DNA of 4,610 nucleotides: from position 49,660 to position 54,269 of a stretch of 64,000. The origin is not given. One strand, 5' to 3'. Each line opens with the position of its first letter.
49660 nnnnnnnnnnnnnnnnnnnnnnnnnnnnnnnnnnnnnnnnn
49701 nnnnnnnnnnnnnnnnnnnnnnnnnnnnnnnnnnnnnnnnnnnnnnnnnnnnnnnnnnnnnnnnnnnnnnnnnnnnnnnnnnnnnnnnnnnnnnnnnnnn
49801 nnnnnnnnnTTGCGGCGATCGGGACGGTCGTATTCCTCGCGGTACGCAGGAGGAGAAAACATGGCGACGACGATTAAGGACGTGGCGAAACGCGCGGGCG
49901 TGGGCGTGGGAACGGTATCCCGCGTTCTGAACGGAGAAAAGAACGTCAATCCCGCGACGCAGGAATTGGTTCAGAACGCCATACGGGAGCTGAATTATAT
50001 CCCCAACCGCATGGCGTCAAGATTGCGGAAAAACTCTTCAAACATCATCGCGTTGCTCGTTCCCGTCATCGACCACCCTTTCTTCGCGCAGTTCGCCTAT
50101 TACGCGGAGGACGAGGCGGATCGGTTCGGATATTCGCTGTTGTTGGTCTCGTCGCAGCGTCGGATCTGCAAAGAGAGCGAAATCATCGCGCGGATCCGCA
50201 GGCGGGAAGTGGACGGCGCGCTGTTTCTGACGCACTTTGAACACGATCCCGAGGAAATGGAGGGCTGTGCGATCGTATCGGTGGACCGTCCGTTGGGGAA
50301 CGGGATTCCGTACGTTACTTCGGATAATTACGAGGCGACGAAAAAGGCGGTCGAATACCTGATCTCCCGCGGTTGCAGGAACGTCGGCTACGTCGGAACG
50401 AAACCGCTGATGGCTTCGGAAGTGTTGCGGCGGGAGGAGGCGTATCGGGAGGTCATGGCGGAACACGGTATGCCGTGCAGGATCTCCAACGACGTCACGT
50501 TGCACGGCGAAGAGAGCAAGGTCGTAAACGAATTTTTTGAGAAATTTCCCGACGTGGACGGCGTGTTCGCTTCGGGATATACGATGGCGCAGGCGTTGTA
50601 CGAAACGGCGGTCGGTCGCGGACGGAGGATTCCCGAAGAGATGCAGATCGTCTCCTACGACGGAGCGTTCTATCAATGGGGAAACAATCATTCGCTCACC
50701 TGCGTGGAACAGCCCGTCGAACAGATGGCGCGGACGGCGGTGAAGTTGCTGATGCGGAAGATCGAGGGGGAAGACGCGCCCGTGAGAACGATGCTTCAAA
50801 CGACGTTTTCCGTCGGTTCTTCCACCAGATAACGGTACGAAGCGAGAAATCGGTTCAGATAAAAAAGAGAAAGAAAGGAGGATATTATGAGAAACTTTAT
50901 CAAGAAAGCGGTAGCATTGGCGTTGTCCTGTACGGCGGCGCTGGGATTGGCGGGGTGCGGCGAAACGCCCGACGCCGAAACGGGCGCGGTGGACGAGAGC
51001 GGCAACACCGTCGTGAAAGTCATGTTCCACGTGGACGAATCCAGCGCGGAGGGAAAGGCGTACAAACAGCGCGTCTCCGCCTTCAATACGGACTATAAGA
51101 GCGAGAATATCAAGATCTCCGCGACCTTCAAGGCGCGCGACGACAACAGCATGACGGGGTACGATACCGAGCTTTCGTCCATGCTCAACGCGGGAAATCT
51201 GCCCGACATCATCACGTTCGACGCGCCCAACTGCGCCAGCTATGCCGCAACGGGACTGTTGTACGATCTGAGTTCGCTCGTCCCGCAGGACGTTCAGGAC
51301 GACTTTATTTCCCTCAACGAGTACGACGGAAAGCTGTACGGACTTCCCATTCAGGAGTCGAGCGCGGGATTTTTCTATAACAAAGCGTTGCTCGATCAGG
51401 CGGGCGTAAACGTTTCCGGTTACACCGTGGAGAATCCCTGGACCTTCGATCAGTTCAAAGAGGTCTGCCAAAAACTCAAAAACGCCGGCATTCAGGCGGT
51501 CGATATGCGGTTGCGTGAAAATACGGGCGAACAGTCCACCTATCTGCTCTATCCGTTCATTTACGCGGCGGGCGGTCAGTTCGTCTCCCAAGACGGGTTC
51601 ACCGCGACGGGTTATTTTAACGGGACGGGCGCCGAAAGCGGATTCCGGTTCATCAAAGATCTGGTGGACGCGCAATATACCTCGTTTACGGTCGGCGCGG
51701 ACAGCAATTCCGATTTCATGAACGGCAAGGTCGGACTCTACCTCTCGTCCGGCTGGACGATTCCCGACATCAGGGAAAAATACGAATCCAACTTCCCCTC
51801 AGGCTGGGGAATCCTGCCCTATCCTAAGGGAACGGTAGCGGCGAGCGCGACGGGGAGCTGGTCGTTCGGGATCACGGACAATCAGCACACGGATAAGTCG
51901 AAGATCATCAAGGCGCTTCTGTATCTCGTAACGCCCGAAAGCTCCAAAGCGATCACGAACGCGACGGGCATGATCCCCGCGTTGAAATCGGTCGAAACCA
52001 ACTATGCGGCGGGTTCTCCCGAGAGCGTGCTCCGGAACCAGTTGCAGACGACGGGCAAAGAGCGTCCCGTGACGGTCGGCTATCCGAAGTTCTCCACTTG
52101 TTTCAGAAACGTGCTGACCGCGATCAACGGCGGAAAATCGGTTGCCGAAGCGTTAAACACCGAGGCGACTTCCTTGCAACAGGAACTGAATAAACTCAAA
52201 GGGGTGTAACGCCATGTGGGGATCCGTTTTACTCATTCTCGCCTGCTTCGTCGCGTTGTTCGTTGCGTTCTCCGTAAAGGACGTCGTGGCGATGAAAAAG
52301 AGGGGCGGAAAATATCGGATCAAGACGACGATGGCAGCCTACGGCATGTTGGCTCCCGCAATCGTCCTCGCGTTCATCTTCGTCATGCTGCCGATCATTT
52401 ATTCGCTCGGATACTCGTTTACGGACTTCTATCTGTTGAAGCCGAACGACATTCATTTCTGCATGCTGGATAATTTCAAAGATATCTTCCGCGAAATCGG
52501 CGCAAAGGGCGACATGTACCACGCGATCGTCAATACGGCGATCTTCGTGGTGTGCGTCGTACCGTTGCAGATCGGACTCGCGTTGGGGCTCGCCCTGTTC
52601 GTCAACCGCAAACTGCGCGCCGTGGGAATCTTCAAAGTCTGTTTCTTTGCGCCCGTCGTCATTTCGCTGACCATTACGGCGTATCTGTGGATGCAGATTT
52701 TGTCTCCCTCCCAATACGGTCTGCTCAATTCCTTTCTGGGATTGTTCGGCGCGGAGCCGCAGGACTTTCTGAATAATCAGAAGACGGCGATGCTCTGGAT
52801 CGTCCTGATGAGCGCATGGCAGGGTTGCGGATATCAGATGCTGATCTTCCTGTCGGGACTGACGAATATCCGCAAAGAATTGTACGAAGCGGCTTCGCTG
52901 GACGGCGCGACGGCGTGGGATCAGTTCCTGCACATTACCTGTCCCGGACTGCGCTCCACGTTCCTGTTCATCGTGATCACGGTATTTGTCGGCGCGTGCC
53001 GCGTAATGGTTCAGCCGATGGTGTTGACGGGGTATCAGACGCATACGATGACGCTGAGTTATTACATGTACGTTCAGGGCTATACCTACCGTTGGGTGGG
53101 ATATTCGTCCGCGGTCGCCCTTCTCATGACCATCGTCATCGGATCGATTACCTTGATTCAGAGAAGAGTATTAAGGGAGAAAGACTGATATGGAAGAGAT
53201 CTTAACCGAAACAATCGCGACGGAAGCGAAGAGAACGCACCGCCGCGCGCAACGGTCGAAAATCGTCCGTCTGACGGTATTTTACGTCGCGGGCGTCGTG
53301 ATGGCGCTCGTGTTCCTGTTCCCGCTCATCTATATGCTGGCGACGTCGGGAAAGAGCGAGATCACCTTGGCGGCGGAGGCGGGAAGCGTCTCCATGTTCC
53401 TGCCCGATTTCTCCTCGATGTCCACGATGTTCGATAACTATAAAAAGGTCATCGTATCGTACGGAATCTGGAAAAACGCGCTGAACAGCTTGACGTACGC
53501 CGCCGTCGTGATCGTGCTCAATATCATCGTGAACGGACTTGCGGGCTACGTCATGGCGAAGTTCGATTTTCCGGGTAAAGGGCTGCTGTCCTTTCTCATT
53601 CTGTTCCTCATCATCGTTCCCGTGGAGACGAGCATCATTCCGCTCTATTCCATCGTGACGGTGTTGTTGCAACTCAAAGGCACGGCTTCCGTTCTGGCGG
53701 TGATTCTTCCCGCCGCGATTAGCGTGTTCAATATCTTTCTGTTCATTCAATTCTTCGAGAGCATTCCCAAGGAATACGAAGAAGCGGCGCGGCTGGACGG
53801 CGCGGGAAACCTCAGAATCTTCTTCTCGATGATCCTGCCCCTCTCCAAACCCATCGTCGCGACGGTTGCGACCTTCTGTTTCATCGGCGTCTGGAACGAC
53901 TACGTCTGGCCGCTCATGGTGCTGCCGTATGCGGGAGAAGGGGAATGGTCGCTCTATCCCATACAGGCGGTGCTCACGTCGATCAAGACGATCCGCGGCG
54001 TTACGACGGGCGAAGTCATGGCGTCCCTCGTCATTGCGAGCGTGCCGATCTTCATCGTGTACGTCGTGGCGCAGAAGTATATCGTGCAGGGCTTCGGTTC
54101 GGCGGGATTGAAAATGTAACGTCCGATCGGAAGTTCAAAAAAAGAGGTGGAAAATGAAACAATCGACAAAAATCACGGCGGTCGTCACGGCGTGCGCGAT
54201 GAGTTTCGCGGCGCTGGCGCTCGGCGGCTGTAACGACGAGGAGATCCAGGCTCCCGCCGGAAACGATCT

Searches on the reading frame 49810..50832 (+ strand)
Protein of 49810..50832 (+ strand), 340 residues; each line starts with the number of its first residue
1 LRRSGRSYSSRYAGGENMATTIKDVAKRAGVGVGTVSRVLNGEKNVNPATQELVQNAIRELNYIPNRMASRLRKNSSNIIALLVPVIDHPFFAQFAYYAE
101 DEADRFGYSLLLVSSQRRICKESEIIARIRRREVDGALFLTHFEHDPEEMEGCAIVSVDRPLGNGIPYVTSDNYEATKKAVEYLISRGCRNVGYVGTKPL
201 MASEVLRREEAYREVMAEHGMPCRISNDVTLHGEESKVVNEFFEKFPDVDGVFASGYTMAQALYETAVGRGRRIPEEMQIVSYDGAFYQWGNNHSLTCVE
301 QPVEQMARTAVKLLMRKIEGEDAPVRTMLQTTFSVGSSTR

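Call 3: search_protein_families(library=pfam, proteins=[window:49810-50832:+], max_evalue=0.01)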
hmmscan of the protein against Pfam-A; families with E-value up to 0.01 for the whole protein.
window:49810-50832:+ (340 aa): 7 families
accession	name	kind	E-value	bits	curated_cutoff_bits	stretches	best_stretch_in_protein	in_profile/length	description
PF13377.12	Peripla_BP_3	-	8.3e-23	81.7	26.5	1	181-339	1-167/167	Periplasmic binding protein-like domain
PF00356.27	LacI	-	7.3e-20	70.9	27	1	21-66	1-46/46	Bacterial regulatory proteins, lacI family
PF00532.27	Peripla_BP_1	-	4.3e-15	56.4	22.2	1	80-325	4-269/281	Periplasmic binding proteins and sugar binding domain of LacI family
PF13407.12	Peripla_BP_4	-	1.2e-10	41.8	35.1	1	152-321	80-257/258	Periplasmic binding protein domain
PF01381.28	HTH_3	-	0.00037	20.9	23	1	20-50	10-40/55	Helix-turn-helix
PF00440.29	TetR_N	-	0.0058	16.8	24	0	19-37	16-34/47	Bacterial regulatory proteins, tetR family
PF13560.12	HTH_31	-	0.0063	17.2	27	0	21-49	16-45/64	Helix-turn-helix domain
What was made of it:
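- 49810..50832 (+): LacI-family regulator. Pfam LacI + Peripla_BP_3 (call 3).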

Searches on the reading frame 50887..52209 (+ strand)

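Call 3: search_protein_families(library=pfam, proteins=[window:50887-52209:+], max_evalue=0.01)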
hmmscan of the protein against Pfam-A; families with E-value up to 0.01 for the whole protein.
window:50887-52209:+ (440 aa): 2 families
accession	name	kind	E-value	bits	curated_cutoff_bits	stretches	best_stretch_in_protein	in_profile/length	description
PF13416.11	SBP_bac_8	-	3.1e-33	116.2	27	1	80-371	13-267/279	Bacterial extracellular solute-binding protein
PF01547.30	SBP_bac_1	-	2.4e-26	93.9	26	1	52-334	3-288/307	Bacterial extracellular solute-binding protein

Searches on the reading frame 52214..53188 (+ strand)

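Call 3: search_protein_families(library=pfam, proteins=[window:52214-53188:+], max_evalue=0.01)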
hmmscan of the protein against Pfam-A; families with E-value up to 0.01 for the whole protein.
window:52214-53188:+ (324 aa): 1 family
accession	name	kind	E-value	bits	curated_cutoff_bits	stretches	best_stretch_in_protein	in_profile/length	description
PF00528.27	BPD_transp_1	-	3.7e-11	43.5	26.4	1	121-319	3-182/184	Binding-protein-dependent transport system inner membrane component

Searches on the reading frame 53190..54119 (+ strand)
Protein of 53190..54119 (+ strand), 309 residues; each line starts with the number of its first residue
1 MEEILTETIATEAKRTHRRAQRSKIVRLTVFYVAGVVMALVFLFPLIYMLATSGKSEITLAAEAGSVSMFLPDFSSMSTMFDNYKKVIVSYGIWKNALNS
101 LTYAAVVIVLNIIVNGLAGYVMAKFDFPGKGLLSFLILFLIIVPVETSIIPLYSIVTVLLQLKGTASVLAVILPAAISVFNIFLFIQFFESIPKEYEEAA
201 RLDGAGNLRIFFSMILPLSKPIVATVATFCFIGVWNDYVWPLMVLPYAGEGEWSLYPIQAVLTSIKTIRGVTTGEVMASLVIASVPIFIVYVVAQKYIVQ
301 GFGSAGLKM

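Call 3: search_protein_families(library=pfam, proteins=[window:53190-54119:+], max_evalue=0.01)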
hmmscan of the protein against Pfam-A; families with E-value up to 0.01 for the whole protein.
window:53190-54119:+ (309 aa): 1 family
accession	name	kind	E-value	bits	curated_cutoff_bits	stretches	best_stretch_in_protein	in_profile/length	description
PF00528.27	BPD_transp_1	-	1.2e-21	77.7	26.4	1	117-301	3-181/184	Binding-protein-dependent transport system inner membrane component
